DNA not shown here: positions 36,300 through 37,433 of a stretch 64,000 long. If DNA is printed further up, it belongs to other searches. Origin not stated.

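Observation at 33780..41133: Operon of an orphan peptide-binding protein, two PhyH-type dioxygenases, a 902-aa secreted M14 carboxypeptidase and an Ldh_2 reductase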

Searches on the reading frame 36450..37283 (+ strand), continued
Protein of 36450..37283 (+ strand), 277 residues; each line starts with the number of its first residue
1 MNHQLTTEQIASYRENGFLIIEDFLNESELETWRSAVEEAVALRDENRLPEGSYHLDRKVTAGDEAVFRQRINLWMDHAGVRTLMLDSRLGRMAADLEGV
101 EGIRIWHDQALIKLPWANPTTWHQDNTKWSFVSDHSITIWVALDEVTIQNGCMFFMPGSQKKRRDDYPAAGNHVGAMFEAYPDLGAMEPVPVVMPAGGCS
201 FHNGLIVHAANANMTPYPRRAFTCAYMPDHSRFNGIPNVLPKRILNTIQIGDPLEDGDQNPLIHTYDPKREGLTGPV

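Call 82: find_encoding_contigs(protein=P0340, flank=8000, max_places=2)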
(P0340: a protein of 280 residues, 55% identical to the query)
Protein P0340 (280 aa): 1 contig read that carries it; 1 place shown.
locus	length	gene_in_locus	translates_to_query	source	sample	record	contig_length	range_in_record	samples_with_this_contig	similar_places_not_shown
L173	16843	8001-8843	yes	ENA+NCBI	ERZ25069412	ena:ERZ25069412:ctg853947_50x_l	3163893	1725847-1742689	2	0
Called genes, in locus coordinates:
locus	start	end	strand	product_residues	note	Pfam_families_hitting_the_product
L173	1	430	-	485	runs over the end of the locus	PF00884:Sulfatase, PF01663:Phosphodiest (faint), PF16347:SGSH_C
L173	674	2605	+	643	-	PF00496:SBP_bac_5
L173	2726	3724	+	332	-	PF00528:BPD_transp_1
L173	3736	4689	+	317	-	PF00528:BPD_transp_1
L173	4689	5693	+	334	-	PF00005:ABC_tran, PF13304:AAA_21 (faint), PF08352:oligo_HPY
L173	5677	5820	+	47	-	-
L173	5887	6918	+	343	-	PF02463:SMC_N (weak), PF00005:ABC_tran, PF13304:AAA_21 (faint), PF08352:oligo_HPY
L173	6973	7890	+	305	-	-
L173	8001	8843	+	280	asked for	PF05721:PhyH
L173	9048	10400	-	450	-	PF00884:Sulfatase, PF01663:Phosphodiest, PF16347:SGSH_C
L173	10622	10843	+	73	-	-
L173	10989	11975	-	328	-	PF01073:3Beta_HSD (weak), PF01370:Epimerase, PF02719:Polysacc_synt_2 (faint), PF04321:RmlD_sub_bind, PF16363:GDP_Man_Dehyd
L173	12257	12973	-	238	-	PF03737:RraA-like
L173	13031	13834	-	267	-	PF02679:ComA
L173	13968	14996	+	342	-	PF05544:Pro_racemase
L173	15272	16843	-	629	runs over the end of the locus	PF07944:Beta-AFase-like_GH127_cat, PF20736:Glyco_hydro127M, PF20737:Glyco_hydro127C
